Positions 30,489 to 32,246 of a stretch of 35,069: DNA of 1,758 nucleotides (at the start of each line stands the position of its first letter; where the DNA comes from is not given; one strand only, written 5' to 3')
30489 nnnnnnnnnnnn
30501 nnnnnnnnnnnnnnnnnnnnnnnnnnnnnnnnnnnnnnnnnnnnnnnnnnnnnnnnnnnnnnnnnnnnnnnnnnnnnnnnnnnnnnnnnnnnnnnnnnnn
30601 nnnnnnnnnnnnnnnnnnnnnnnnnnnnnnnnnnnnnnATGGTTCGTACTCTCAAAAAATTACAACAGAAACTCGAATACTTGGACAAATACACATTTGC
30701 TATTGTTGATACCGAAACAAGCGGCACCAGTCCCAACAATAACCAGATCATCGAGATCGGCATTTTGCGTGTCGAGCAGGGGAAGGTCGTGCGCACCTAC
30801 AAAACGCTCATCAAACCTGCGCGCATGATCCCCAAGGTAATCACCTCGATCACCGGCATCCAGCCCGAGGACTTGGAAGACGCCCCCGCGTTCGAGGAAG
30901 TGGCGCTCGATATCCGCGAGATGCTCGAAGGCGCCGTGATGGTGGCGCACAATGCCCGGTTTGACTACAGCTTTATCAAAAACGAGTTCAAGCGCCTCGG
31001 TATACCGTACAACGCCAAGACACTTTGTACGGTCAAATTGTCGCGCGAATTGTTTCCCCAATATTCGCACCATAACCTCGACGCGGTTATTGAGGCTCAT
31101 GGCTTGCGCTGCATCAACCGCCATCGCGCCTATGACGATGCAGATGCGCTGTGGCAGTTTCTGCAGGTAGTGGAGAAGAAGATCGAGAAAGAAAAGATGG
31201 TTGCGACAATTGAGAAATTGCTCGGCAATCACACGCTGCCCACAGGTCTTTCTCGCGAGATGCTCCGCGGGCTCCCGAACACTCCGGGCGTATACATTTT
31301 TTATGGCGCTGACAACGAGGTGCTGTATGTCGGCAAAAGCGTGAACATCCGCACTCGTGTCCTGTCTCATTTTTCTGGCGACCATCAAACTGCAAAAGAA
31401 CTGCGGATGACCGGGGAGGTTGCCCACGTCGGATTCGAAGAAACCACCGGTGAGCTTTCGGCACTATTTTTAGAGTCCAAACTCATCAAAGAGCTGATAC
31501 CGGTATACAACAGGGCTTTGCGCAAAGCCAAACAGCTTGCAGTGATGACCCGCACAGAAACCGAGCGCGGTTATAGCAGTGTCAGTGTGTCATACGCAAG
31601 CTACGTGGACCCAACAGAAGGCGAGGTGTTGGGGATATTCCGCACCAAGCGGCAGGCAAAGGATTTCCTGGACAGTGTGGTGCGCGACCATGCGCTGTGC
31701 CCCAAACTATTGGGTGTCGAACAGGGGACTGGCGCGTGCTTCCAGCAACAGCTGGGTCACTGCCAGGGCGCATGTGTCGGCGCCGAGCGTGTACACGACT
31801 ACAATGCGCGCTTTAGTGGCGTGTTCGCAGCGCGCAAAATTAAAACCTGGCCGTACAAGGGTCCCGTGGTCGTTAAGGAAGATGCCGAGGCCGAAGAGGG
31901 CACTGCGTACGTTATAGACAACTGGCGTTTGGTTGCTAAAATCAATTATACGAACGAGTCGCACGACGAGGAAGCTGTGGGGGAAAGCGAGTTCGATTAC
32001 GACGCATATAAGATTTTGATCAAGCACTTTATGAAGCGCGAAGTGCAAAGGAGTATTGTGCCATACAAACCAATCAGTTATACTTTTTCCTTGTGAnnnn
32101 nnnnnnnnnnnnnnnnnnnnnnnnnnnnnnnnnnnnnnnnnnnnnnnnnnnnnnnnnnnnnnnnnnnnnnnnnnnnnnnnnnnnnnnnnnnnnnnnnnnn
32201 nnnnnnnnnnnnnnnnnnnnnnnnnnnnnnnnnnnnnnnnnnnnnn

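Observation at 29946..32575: Autoregulated lexA followed by an exonuclease-Cho fusion translationally coupled to a SET methyltransferase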

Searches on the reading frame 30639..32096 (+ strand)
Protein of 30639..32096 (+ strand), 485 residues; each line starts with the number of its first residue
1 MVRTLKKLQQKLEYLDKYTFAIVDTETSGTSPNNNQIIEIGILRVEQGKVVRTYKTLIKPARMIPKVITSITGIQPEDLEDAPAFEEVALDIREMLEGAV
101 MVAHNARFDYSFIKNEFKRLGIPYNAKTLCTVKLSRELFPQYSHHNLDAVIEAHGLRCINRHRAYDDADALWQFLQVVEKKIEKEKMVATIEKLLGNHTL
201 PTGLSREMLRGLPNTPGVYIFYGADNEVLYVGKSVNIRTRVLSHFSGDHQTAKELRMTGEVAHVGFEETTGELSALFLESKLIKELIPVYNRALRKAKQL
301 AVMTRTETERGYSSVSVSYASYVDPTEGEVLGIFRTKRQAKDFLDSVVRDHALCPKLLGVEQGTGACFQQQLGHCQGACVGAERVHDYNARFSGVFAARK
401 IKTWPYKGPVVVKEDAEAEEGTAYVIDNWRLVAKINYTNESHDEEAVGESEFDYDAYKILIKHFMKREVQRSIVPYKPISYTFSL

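Call 3: search_protein_families(library=pfam, proteins=[window:30639-32096:+], max_evalue=0.01)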
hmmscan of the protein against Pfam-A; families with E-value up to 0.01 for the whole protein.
window:30639-32096:+ (485 aa): 4 families
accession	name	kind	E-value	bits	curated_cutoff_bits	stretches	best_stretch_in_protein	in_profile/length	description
PF00929.31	RNase_T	-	2.6e-34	119.6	24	1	22-171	2-160/164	Exonuclease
PF01541.30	GIY-YIG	-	3.3e-08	34.1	22.6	1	217-286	3-72/78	GIY-YIG catalytic domain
PF16473.11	Rv2179c-like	-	8.4e-06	26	27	1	21-174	3-172/177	3'-5' exoribonuclease Rv2179c-like domain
PF13482.12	RNase_H_2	-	9.6e-06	26.1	22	1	22-128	2-86/165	RNase_H superfamily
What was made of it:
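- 30639..32096 (+): Cho+Exo nuclease, 485 aa: DEDDh 3'-5' exonuclease, GIY-YIG, a four-Cys region and a Cho C-terminal domain. Call 3 (RNase_T, GIY-YIG).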

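Call 9: find_related_loci(query=window:30639-32096:+, collection=genome_contigs, flank=5000)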
Query window:30639-32096:+ (485 aa) in genome_contigs; peptide patterns used: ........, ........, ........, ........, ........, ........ (x = any residue, [..] = any of these).
325 stretches matched a pattern; 55 encode a relative of the query (tblastn E <= 1e-3); 55 distinct loci.
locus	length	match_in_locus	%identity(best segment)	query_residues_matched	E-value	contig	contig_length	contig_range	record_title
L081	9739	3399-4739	45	19-468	5e-130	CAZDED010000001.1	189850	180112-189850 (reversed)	MAG TPA_asm: uncultured Gammaproteobacteria bacterium isolate SRP278252_co2_138 genome assembly, contig: NODE_73_length_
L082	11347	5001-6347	44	15-466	6e-130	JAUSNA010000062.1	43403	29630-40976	MAG: Candidatus Levyibacteriota bacterium isolate E19_metabat.bin.104 E19_k141_70057, whole genome shotgun sequence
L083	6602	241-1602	43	16-475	1e-128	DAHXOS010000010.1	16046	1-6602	MAG TPA_asm: bacterium isolate clean1861 k141_128150, whole genome shotgun sequence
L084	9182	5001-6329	43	20-464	4e-124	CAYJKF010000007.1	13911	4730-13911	MAG TPA_asm: uncultured Candidatus Saccharibacteria bacterium isolate ERP124720_co1_172 genome assembly, contig: NODE_53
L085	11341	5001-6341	45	19-468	9e-122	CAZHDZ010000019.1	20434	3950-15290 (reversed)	MAG TPA_asm: uncultured Gammaproteobacteria bacterium isolate SRP286056_co1_222 genome assembly, contig: NODE_3117_lengt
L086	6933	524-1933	42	1-464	3e-121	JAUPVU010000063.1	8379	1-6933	MAG: Patescibacteria group bacterium isolate erpe_2018_sw_33hr_WHONDRS-SW48-000096_B_bin.51 scaffold_330559, whole genom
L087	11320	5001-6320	44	19-460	3e-120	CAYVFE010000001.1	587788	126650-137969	MAG TPA_asm: uncultured Gammaproteobacteria bacterium isolate binchicken_co173_433 genome assembly, contig: NODE_6_lengt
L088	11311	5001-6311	45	20-460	4e-116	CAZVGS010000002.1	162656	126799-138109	MAG TPA_asm: uncultured Gammaproteobacteria bacterium isolate binchicken_co16_182 genome assembly, contig: NODE_121_leng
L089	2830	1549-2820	42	22-445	8e-115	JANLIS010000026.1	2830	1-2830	MAG: Candidatus Roizmanbacteria bacterium isolate S40-21 k99_3149, whole genome shotgun sequence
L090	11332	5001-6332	39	20-466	2e-104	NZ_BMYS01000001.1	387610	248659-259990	Advenella faeciporci strain KCTC 23732 sequence01, whole genome shotgun sequence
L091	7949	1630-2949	45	19-460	1e-129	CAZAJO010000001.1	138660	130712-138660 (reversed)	MAG TPA_asm: uncultured Gammaproteobacteria bacterium isolate SRP342105_co1_429 genome assembly, contig: NODE_138_length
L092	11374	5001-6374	38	20-470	2e-96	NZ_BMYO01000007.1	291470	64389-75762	Jeongeupia chitinilytica strain KCTC 23701 sequence07, whole genome shotgun sequence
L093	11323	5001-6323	38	22-466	6e-95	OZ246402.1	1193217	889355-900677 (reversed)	MAG: uncultured Candidatus Saccharibacteria bacterium isolate SRP286056_co1_47 genome assembly, chromosome: 1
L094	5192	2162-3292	38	20-398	5e-76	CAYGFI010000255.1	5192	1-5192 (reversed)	MAG TPA_asm: uncultured Chitinophaga sp. isolate ERP113451_co1_21 genome assembly, contig: NODE_22496_length_5192_cov_11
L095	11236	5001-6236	34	11-430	1e-74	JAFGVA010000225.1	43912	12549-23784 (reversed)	MAG: Bacteroidales bacterium isolate ZodW_Metabat.117 k87_22424159, whole genome shotgun sequence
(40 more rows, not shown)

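Call 11: find_homologous_proteins(query=window:30639-32096:+)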
Query window:30639-32096:+ (485 aa): 4435 proteins with E <= 0.001 among 8000 candidates; the best 120 are listed.
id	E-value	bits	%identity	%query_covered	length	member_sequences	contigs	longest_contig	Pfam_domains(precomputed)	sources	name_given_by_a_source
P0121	0.0e+0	1097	100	100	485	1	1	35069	PF27115.1,PF00929.32,PF27096.1,PF01541.31,PF13482.13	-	-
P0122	3.7e-210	717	65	97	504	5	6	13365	PF27115.1,PF00929.32,PF27096.1,PF01541.31,PF16473.12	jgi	jgi:DNA polymerase-3 subunit epsilon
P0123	3.6e-184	631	58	99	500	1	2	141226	PF27115.1,PF00929.32,PF27096.1,PF01541.31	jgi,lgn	jgi:DNA polymerase-3 subunit epsilon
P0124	1.5e-182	626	60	95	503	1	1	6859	PF27115.1,PF00929.32,PF27096.1,PF01541.31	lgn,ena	-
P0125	7.9e-181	620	58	97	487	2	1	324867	PF27115.1,PF00929.32,PF27096.1,PF01541.31,PF16473.12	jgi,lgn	jgi:DNA polymerase-3 subunit epsilon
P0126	2.8e-179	615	59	96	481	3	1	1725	PF27115.1,PF00929.32,PF27096.1,PF01541.31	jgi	-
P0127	1.3e-178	613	60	95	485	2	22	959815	PF27115.1,PF00929.32,PF27096.1,PF01541.31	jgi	jgi:DNA polymerase-3 subunit epsilon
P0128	6.1e-175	600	54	96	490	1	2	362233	PF27115.1,PF00929.32,PF27096.1,PF01541.31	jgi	jgi:DNA polymerase-3 subunit epsilon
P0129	1.1e-174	600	58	96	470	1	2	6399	PF27115.1,PF00929.32,PF27096.1,PF01612.27,PF01541.31,PF13482.13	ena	-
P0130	9.2e-172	590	54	98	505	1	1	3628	PF27115.1,PF00929.32,PF27096.1,PF01541.31,PF16473.12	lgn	-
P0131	2.8e-171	588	58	94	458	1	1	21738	PF27115.1,PF00929.32,PF27096.1,PF01541.31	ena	-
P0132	2.0e-169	582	56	94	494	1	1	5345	PF27115.1,PF00929.32,PF27096.1,PF01541.31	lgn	-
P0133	2.1e-169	582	57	97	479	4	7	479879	PF27115.1,PF00929.32,PF27096.1,PF01541.31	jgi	jgi:DNA polymerase-3 subunit epsilon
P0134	4.2e-169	581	55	96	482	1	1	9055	PF27115.1,PF00929.32,PF27096.1,PF01541.31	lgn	-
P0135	1.1e-167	577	56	95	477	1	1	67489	PF27115.1,PF00929.32,PF27096.1,PF01541.31,PF16473.12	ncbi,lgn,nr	ncbi:MAG: polC [Parcubacteria group bacterium]|nr:polC [Parcubacteria group bacterium]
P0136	1.2e-167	576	56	96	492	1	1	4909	PF27115.1,PF00929.32,PF27096.1,PF01541.31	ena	-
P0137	1.3e-167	576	57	96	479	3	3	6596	PF27115.1,PF00929.32,PF27096.1,PF01541.31,PF13482.13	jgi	jgi:DNA polymerase-3 subunit epsilon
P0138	1.8e-166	573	55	96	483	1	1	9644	PF27115.1,PF00929.32,PF27096.1,PF01541.31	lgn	-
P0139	4.3e-166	571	55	95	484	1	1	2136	PF27115.1,PF00929.32,PF27096.1,PF01541.31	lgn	-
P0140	1.8e-165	569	53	95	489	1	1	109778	PF27115.1,PF00929.32,PF27096.1,PF01541.31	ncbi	-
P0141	5.0e-165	568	56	95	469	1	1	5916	PF27115.1,PF00929.32,PF27096.1,PF01541.31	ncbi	-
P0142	3.0e-164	565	54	97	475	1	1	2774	PF27115.1,PF00929.32,PF27096.1,PF01541.31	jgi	jgi:DNA polymerase-3 subunit epsilon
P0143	5.6e-164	564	55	96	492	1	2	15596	PF27115.1,PF00929.32,PF27096.1,PF01541.31,PF16473.12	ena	-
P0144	1.4e-163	563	55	95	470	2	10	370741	PF27115.1,PF00929.32,PF27096.1,PF01541.31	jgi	jgi:DNA polymerase III subunit epsilon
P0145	1.7e-163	563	55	97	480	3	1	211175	PF27115.1,PF00929.32,PF27096.1,PF01541.31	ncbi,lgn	ncbi:MAG: exonuclease domain-containing protein [Patescibacteria group bacterium]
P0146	3.3e-163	562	59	85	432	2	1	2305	PF00929.32,PF27096.1,PF01541.31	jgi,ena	-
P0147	4.2e-163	561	56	94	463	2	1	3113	PF27115.1,PF00929.32,PF27096.1,PF01541.31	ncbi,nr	ncbi:MAG TPA: exonuclease domain-containing protein, partial [Candidatus Paceibacterota bacterium]|n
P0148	5.2e-163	561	54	97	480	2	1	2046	PF27115.1,PF00929.32,PF27096.1,PF01541.31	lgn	-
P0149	5.7e-163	561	53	97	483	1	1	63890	PF27115.1,PF00929.32,PF27096.1,PF01541.31,PF16473.12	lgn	-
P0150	2.3e-161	556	54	96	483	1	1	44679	PF27115.1,PF00929.32,PF27096.1,PF01541.31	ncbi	-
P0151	4.3e-161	555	53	95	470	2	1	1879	PF27115.1,PF00929.32,PF27096.1,PF01541.31,PF13482.13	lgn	-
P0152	9.0e-161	554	55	95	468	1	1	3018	PF27115.1,PF00929.32,PF27096.1,PF01541.31,PF13482.13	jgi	jgi:DNA polymerase-3 subunit epsilon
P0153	1.5e-160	553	54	99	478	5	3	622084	PF27115.1,PF00929.32,PF27096.1,PF01541.31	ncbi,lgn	ncbi:MAG TPA: exonuclease domain-containing protein [Candidatus Paceibacterota bacterium]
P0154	1.8e-160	553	54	96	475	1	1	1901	PF27115.1,PF00929.32,PF27096.1,PF01541.31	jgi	jgi:DNA polymerase-3 subunit epsilon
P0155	2.1e-160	553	53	98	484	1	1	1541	PF27115.1,PF00929.32,PF27096.1,PF01541.31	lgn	-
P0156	2.4e-160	552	57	92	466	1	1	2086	PF27115.1,PF00929.32,PF27096.1,PF01541.31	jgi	jgi:DNA polymerase-3 subunit epsilon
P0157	2.4e-160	552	52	96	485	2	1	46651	PF27115.1,PF00929.32,PF27096.1,PF01541.31,PF16473.12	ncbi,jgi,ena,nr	ncbi:MAG TPA: exonuclease domain-containing protein [Candidatus Paceibacterota bacterium]|nr:exonucl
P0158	2.4e-160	552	53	97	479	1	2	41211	PF27115.1,PF00929.32,PF27096.1,PF01541.31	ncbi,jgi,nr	ncbi:MAG TPA: exonuclease domain-containing protein [Candidatus Paceibacterota bacterium]|nr:exonucl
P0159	3.0e-160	552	51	100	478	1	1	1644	PF27115.1,PF00929.32,PF27096.1,PF01541.31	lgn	-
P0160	3.0e-160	552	53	96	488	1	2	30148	PF27115.1,PF00929.32,PF27096.1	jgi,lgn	-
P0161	3.7e-160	552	52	99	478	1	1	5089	PF00929.32,PF27096.1,PF01541.31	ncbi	ncbi:MAG TPA: exonuclease domain-containing protein [Candidatus Paceibacterota bacterium]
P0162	3.9e-160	552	52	97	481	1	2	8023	PF27115.1,PF00929.32,PF27096.1,PF01541.31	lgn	-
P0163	4.2e-160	552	56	93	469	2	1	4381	PF27115.1,PF00929.32,PF27096.1,PF01541.31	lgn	-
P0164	4.4e-160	551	54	95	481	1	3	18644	PF27115.1,PF00929.32,PF27096.1,PF01541.31,PF16473.12,PF24348.2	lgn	-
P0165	5.6e-160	551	53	95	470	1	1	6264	PF27115.1,PF00929.32,PF27096.1,PF01541.31,PF16473.12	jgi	jgi:DNA polymerase-3 subunit epsilon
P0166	8.8e-160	550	52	100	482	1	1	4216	PF27115.1,PF00929.32,PF27096.1,PF01541.31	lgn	-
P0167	1.2e-159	550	53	94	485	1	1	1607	PF27115.1,PF00929.32,PF27096.1,PF01541.31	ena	-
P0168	1.3e-159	550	53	96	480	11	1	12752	PF27115.1,PF00929.32,PF27096.1,PF01541.31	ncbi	-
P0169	1.8e-159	550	54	95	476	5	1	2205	PF27115.1,PF00929.32,PF27096.1,PF01541.31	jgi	-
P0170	2.9e-159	549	54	96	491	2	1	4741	PF27115.1,PF00929.32,PF27096.1,PF01541.31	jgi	jgi:DNA polymerase-3 subunit epsilon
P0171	3.4e-159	549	52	98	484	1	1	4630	PF27115.1,PF00929.32,PF27096.1,PF01541.31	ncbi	-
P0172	9.6e-159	547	55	95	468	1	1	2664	PF27115.1,PF00929.32,PF27096.1,PF01541.31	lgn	-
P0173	1.0e-158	547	54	95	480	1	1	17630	PF27115.1,PF00929.32,PF27096.1,PF01541.31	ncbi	-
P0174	3.8e-158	545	52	96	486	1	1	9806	PF27115.1,PF00929.32,PF27096.1,PF01541.31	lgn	-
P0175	5.1e-158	545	52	96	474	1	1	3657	PF27115.1,PF00929.32,PF27096.1,PF01541.31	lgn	-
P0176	5.5e-158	545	53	96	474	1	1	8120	PF27115.1,PF00929.32,PF27096.1,PF01541.31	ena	-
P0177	6.0e-158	544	53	94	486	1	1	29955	PF27115.1,PF00929.32,PF27096.1,PF01541.31,PF16473.12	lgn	-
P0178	7.1e-158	544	53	96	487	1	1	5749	PF27115.1,PF00929.32,PF27096.1,PF01541.31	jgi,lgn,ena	-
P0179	9.9e-158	544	53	95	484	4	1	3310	PF27115.1,PF00929.32,PF27096.1,PF01541.31,PF16473.12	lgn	-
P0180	2.7e-157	542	54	96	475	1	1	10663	PF27115.1,PF00929.32,PF27096.1,PF01541.31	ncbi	-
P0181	3.5e-157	542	53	97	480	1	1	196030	PF27115.1,PF00929.32,PF27096.1,PF01541.31,PF24348.2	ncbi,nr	ncbi:MAG: polC [Candidatus Adlerbacteria bacterium]|nr:polC [Candidatus Adlerbacteria bacterium]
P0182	3.9e-157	542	53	96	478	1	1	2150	PF27115.1,PF00929.32,PF27096.1,PF01541.31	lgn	-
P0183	1.4e-156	540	53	96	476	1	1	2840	PF27115.1,PF00929.32,PF27096.1,PF01541.31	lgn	-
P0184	4.9e-156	538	53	95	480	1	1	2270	PF27115.1,PF00929.32,PF27096.1,PF01541.31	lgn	-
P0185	5.1e-156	538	54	94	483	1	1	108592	PF27115.1,PF00929.32,PF27096.1,PF01541.31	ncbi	ncbi:MAG: exonuclease domain-containing protein [Patescibacteria group bacterium]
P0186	5.2e-156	538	52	98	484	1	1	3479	PF27115.1,PF00929.32,PF27096.1,PF01541.31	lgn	-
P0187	5.5e-156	538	51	98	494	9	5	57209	PF27115.1,PF00929.32,PF27096.1,PF01541.31,PF16473.12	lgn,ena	-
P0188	6.2e-156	538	51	97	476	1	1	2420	PF27115.1,PF00929.32,PF27096.1,PF01541.31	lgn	-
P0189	8.9e-156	537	53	96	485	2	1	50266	PF27115.1,PF00929.32,PF27096.1,PF01541.31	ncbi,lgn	-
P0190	9.2e-156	537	52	97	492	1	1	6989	PF27115.1,PF00929.32,PF27096.1,PF01541.31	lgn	-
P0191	1.4e-155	537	54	95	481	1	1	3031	PF27115.1,PF00929.32,PF27096.1,PF01541.31,PF16473.12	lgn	-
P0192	1.8e-155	536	54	95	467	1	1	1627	PF27115.1,PF00929.32,PF27096.1,PF01541.31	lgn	-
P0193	8.2e-155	534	52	95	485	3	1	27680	PF27115.1,PF00929.32,PF27096.1,PF01541.31,PF16473.12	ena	-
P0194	1.1e-154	534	54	95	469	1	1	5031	PF27115.1,PF00929.32,PF27096.1,PF01541.31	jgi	jgi:DNA polymerase-3 subunit epsilon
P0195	1.9e-154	533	57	88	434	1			PF00929.32,PF27096.1,PF01541.31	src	-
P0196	7.0e-154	531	53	95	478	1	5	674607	PF27115.1,PF00929.32,PF27096.1,PF01541.31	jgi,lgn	-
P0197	1.1e-153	530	52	96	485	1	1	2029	PF27115.1,PF00929.32,PF27096.1,PF01541.31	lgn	-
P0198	1.7e-151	523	50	98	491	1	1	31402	PF27115.1,PF00929.32,PF27096.1,PF01541.31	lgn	-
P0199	7.0e-151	521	51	96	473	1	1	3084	PF00929.32,PF27096.1,PF01541.31,PF16473.12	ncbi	-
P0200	7.5e-151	521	51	97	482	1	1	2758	PF27115.1,PF00929.32,PF27096.1,PF01541.31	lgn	-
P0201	7.7e-151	521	52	95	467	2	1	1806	PF27115.1,PF00929.32,PF27096.1,PF01541.31,PF16473.12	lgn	-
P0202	1.4e-150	520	51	96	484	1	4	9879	PF27115.1,PF00929.32,PF27096.1,PF01541.31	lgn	-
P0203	8.3e-150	518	52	94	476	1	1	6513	PF00929.32,PF27096.1,PF01541.31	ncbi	-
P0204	1.7e-149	517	51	95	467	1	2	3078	PF00929.32,PF27096.1,PF01541.31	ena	-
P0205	3.5e-149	516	50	95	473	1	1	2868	PF27115.1,PF00929.32,PF27096.1,PF01541.31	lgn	-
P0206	4.6e-148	512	49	96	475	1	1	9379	PF00929.32,PF27096.1,PF01541.31,PF16473.12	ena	-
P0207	1.8e-147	510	51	94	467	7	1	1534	PF27115.1,PF00929.32,PF27096.1,PF01541.31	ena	-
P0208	1.6e-146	507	51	93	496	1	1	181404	PF27115.1,PF00929.32,PF27096.1,PF01541.31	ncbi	-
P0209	4.1e-145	502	50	94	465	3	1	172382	PF00929.32,PF27096.1,PF01541.31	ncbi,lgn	ncbi:MAG: exonuclease domain-containing protein [Patescibacteria group bacterium]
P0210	7.7e-145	501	49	94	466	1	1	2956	PF27115.1,PF00929.32,PF27096.1,PF01541.31,PF16473.12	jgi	jgi:DNA polymerase III subunit epsilon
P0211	7.4e-143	495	49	94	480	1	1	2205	PF27115.1,PF00929.32,PF27096.1,PF01541.31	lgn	-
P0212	7.5e-143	495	49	94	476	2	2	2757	PF27115.1,PF00929.32,PF27096.1,PF01541.31,PF16473.12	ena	-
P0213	8.9e-143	494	49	95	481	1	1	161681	PF27115.1,PF00929.32,PF27096.1,PF01541.31,PF16473.12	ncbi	-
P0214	9.3e-143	494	50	92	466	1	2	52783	PF27115.1,PF00929.32,PF27096.1,PF01541.31,PF16473.12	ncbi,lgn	-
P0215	1.1e-142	494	48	97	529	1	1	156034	PF27115.1,PF00929.32,PF27096.1,PF01541.31,PF16473.12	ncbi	-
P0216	2.0e-142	493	51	92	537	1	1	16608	PF27115.1,PF00929.32,PF27096.1,PF01541.31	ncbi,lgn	-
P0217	2.1e-142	493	48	96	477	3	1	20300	PF00929.32,PF27096.1,PF01541.31,PF16473.12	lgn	-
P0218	5.2e-142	492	50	92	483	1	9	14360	PF27115.1,PF00929.32,PF27096.1,PF01541.31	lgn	-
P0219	1.5e-141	490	49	93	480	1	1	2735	PF27115.1,PF00929.32,PF27096.1,PF01541.31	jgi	jgi:DNA polymerase-3 subunit epsilon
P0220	1.8e-140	487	48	98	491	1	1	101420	PF27115.1,PF00929.32,PF27096.1,PF01541.31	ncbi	-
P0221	2.9e-140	486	49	94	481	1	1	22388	PF27115.1,PF00929.32,PF27096.1,PF01541.31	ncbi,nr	ncbi:MAG: polC [Parcubacteria group bacterium]|nr:polC [Parcubacteria group bacterium]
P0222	9.8e-140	484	48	95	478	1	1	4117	PF27115.1,PF00929.32,PF27096.1,PF01541.31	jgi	-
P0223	1.0e-139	484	46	96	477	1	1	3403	PF27115.1,PF00929.32,PF27096.1,PF01541.31,PF16473.12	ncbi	-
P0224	1.2e-139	484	47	96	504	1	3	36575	PF27115.1,PF00929.32,PF27096.1,PF01541.31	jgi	jgi:DNA polymerase-3 subunit epsilon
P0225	1.7e-139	484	48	96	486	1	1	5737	PF27115.1,PF00929.32,PF27096.1,PF01541.31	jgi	jgi:DNA polymerase-3 subunit epsilon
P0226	4.6e-139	482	45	95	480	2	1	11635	PF27115.1,PF00929.32,PF27096.1,PF01541.31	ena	-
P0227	7.1e-139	482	49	93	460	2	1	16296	PF27115.1,PF00929.32,PF27096.1,PF01541.31,PF16473.12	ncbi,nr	ncbi:3'-5' exoribonuclease [Patescibacteria group bacterium]|nr:3'-5' exoribonuclease [Patescibacter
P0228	4.2e-138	479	50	95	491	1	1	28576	PF27115.1,PF00929.32,PF27096.1,PF01541.31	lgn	-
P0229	2.0e-137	477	46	95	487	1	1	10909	PF27115.1,PF00929.32,PF27096.1,PF01541.31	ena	-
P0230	2.0e-137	477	47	94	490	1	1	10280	PF27115.1,PF00929.32,PF27096.1,PF01541.31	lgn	-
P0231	5.2e-137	475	46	96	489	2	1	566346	PF27115.1,PF00929.32,PF27096.1,PF01541.31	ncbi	ncbi:MAG: exonuclease domain-containing protein [Patescibacteria group bacterium]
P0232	7.4e-137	475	51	87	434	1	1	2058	PF00929.32,PF27096.1,PF01541.31,PF16473.12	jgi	jgi:DNA polymerase-3 subunit epsilon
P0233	9.5e-137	475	49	97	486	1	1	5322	PF27115.1,PF00929.32,PF27096.1,PF01541.31,PF24348.2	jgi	jgi:DNA polymerase-3 subunit epsilon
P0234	1.7e-136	474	49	92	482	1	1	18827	PF27115.1,PF00929.32,PF27096.1,PF01541.31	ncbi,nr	ncbi:MAG: polC [Parcubacteria group bacterium]|nr:polC [Parcubacteria group bacterium]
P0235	2.0e-136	474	46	95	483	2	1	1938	PF27115.1,PF00929.32,PF27096.1,PF01541.31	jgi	jgi:DNA polymerase III subunit epsilon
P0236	2.8e-136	473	49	92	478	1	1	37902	PF27115.1,PF00929.32,PF27096.1,PF01541.31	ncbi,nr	ncbi:GIY-YIG nuclease family protein [Candidatus Parcubacteria bacterium]|nr:GIY-YIG nuclease family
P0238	5.9e-136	472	46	95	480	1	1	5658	PF00929.32,PF27096.1,PF01541.31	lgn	-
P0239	8.7e-136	471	48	96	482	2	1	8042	PF27115.1,PF00929.32,PF27096.1,PF01541.31,PF16473.12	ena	-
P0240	1.0e-135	471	46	95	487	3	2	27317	PF27115.1,PF00929.32,PF27096.1,PF01541.31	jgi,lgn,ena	-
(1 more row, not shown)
